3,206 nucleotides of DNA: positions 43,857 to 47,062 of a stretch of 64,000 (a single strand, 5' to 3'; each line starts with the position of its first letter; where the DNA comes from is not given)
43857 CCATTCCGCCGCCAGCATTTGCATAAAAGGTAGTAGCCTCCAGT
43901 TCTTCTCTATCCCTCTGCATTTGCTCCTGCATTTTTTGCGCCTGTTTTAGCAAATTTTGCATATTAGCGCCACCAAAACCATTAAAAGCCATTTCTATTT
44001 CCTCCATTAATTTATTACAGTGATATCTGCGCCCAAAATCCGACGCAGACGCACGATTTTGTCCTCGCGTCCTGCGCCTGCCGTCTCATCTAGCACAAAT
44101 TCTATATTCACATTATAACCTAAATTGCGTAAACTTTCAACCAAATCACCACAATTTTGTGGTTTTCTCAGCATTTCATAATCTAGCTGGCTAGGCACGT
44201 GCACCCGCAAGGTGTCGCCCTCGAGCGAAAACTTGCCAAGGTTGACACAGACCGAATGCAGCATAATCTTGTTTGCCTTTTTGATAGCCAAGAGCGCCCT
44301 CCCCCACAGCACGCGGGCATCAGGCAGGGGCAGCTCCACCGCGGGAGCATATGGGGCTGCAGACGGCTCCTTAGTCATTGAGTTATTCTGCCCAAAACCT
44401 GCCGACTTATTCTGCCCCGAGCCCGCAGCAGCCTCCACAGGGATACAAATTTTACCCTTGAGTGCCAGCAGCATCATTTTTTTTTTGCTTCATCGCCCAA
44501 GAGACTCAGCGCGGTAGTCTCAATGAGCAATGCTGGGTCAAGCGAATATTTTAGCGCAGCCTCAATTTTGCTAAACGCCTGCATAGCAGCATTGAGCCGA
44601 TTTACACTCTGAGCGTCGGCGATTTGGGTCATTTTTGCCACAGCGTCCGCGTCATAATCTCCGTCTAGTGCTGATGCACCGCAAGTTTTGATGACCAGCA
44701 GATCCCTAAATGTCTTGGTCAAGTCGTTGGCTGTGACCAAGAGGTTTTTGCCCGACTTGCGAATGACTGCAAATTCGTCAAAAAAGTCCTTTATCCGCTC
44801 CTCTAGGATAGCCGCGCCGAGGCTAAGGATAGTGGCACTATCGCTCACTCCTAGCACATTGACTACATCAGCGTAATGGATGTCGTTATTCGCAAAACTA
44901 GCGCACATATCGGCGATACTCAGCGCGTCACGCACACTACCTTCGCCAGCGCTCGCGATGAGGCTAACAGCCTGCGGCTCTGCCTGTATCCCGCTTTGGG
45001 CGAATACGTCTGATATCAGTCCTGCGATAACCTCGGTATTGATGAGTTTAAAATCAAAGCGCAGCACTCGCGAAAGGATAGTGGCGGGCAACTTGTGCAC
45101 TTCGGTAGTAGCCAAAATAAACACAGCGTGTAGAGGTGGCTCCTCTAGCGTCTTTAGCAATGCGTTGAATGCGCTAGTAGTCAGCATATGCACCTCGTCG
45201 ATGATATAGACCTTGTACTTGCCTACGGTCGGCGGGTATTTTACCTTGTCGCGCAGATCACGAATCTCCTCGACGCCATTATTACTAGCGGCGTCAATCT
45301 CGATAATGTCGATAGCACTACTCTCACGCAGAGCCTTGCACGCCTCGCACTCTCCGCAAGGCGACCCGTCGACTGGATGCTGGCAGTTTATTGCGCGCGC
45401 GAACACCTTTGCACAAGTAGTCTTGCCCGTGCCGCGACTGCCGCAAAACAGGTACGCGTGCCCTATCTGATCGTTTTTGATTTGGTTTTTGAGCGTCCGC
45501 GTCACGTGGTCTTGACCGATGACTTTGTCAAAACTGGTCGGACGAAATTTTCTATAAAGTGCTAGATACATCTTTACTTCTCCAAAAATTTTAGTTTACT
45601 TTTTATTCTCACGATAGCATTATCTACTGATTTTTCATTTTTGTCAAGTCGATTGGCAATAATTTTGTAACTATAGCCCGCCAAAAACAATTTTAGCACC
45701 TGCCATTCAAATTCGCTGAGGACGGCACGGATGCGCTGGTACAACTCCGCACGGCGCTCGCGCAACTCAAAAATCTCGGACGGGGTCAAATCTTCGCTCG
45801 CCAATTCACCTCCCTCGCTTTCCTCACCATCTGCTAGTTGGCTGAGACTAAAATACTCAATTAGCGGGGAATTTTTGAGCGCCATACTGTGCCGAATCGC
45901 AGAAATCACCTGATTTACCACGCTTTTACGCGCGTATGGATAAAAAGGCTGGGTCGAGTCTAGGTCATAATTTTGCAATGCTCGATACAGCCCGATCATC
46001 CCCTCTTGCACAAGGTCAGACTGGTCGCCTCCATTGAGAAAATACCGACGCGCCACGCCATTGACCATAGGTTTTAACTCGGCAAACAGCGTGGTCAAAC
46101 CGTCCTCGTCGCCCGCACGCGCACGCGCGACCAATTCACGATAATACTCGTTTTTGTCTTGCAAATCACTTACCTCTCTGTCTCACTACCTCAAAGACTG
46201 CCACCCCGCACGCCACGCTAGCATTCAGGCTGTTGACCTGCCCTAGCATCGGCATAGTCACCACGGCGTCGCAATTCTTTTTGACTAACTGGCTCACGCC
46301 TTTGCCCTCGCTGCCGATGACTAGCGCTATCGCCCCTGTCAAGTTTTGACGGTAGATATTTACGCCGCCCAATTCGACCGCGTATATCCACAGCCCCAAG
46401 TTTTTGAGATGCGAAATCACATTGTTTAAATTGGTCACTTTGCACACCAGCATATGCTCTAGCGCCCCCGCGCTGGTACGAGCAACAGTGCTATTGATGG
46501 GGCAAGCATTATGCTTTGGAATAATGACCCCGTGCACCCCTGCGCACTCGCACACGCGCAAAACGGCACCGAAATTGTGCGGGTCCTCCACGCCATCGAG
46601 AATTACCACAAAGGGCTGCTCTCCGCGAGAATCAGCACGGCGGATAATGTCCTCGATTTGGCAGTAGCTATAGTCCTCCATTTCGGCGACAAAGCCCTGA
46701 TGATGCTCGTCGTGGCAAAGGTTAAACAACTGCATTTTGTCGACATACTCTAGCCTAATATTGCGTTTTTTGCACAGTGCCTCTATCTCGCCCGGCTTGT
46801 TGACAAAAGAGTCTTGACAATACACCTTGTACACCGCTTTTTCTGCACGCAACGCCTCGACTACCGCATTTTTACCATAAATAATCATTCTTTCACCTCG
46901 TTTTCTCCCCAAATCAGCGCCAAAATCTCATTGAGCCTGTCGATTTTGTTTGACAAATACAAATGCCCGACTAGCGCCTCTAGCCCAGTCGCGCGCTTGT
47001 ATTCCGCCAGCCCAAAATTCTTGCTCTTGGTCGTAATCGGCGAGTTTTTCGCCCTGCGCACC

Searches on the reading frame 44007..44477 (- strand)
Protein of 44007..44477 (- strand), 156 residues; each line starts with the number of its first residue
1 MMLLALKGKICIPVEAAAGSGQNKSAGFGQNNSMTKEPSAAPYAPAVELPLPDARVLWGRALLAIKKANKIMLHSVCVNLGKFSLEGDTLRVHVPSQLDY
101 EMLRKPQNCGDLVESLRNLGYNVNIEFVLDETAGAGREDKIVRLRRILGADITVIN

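Call 55: search_protein_families(library=pfam, proteins=[window:44007-44477:-], max_evalue=1)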
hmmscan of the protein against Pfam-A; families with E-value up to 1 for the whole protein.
window:44007-44477:- (156 aa): 1 family
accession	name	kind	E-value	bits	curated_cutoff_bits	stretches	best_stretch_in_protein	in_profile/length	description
PF11490.13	DNA_pol3_a_NII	-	0.0082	16.5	26.3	1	82-132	25-76/117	DNA polymerase III polC-type N-terminus II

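Call 56: search_protein_families(library=ncbifam, proteins=[window:44007-44477:-], max_evalue=0.01)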
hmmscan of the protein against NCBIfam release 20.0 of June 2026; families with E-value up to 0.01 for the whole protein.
window:44007-44477:- (156 aa): 0 families

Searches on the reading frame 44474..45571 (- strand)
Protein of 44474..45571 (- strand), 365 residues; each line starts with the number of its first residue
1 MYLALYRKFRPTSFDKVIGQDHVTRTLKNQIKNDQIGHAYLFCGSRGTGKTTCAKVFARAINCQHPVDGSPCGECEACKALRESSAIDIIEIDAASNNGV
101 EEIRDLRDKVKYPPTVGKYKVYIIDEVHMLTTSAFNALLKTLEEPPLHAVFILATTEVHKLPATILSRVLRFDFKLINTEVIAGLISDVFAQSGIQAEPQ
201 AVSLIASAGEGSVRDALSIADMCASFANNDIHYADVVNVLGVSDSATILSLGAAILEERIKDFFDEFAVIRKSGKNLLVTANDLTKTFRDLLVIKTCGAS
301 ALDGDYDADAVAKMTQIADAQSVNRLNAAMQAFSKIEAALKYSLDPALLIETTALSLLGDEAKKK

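Call 10: search_protein_families(library=pfam, proteins=[window:44474-45571:-], max_evalue=0.01)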
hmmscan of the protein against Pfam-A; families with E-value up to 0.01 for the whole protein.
window:44474-45571:- (365 aa): 15 families
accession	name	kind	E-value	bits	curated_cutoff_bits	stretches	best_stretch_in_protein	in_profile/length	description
PF13177.12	DNA_pol3_delta2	-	7.3e-46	156.5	27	1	20-175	2-158/161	DNA polymerase III, delta subunit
PF12169.13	DNA_pol3_gamma3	-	1.7e-12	47.7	24.4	1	233-355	3-125/143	DNA polymerase III subunits gamma and tau domain III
PF00004.35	AAA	-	6.3e-12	46.5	21.2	1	41-175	2-126/131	ATPase family associated with various cellular activities (AAA)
PF22608.2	DNAX_ATPase_lid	-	1.4e-10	41.3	27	1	183-221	3-41/49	DNA polymerase III clamp loader subunit, ATPase lid domain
PF05496.18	RuvB_N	-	1.1e-06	28.9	27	1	10-72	2-68/159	Holliday junction DNA helicase RuvB P-loop domain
PF07728.20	AAA_5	-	4.8e-06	27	22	1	41-148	3-96/139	AAA domain (dynein-related subfamily)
PF13604.12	AAA_30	-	9e-06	26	27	1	42-144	23-114/191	AAA domain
PF06068.19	TIP49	-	3.8e-05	23.5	23.8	0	121-156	277-311/347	TIP49 P-loop domain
PF13401.12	AAA_22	-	7.6e-05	23.5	27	1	41-153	9-122/130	AAA domain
PF07724.20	AAA_2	-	0.00017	22.1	27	1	40-144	6-101/166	AAA domain (Cdc48 subfamily)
PF04851.21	ResIII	-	0.00025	21.4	22.5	0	83-143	98-151/164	Type III restriction enzyme, res subunit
PF12775.13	AAA_7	-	0.00063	19.8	25.8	0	37-62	33-58/181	P-loop containing dynein motor region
PF13245.12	AAA_19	-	0.00079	20.1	25.1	1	40-144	14-116/134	AAA domain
PF13191.12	AAA_16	-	0.0021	19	32.6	0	17-65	2-52/167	AAA ATPase domain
PF13173.12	AAA_14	-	0.0087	16.5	27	0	39-143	4-86/129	AAA domain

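Call 56: search_protein_families(library=ncbifam, proteins=[window:44474-45571:-], max_evalue=0.01)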
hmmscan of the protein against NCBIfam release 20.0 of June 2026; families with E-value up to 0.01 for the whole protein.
window:44474-45571:- (365 aa): 81 families (the best 25 are shown)
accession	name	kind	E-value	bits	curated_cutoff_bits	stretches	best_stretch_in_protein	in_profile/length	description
NF004046.1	PRK05563.1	equivalog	1.4e-149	499.6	400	1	1-362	1-361/567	DNA polymerase III subunit gamma/tau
TIGR02397.1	dnaX_nterm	equivalog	6.2e-129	430.3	250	1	2-357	1-354/355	DNA polymerase III subunit gamma/tau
NF011512.0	PRK14950.1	equivalog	1.4e-117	394.3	593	1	4-343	5-344/585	DNA polymerase III subunits gamma and tau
NF011526.0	PRK14965.1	equivalog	1.7e-115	387.1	670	1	2-355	3-356/578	DNA polymerase III subunits gamma and tau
NF011531.0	PRK14971.1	equivalog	9.2e-110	368.3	685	1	4-354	6-356/614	DNA polymerase III subunit gamma/tau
NF006585.0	PRK09111.1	equivalog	5.3e-107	358.9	604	1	2-337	27-367/616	DNA polymerase III subunit gamma/tau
NF005942.0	PRK07994.1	equivalog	2.8e-105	353.7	613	1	2-323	3-324/655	DNA polymerase III subunit gamma/tau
NF004549.0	PRK05896.1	equivalog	1.4e-102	344.5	578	1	3-296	4-297/642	DNA polymerase III subunits gamma and tau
NF011510.0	PRK14948.1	equivalog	1.8e-102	344.1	593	1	2-363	5-367/640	DNA polymerase III subunit gamma/tau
NF011514.0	PRK14953.1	equivalog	1.3e-101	340.9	536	1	1-297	2-298/488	DNA polymerase III subunits gamma and tau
NF005173.0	PRK06647.1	equivalog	1.1e-98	331.5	623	1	8-353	9-352/568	DNA polymerase III subunits gamma and tau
NF004962.0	PRK06305.1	equivalog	3.7e-97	326.4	559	1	2-308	4-299/465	DNA polymerase III subunits gamma and tau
NF005846.3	PRK07764.1-6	equivalog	5.8e-94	316.3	625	1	4-327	1-329/628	DNA polymerase III subunit gamma and tau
NF006280.0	PRK08451.1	equivalog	3.8e-93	313.1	572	1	4-269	3-268/535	DNA polymerase III subunit gamma/tau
NF011523.0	PRK14962.1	equivalog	5.5e-93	312.3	576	1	4-279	3-278/474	DNA polymerase III subunits gamma and tau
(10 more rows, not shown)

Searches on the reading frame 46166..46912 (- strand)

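Call 10: search_protein_families(library=pfam, proteins=[window:46166-46912:-], max_evalue=0.01)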
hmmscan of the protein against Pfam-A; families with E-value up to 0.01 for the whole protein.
window:46166-46912:- (248 aa): 3 families
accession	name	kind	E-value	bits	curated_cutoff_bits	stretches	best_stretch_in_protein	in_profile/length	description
PF00588.24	SpoU_methylase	-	3.5e-42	144.3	29.7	1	101-239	2-141/142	SpoU rRNA Methylase family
PF08032.17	SpoU_sub_bind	-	2.2e-16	60.4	22.8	1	10-83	1-75/76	RNA 2'-O ribose methyltransferase substrate binding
PF01248.31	Ribosomal_L7Ae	-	0.01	16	22.1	0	8-76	14-84/95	Ribosomal protein L7Ae/L30e/S12e/Gadd45 family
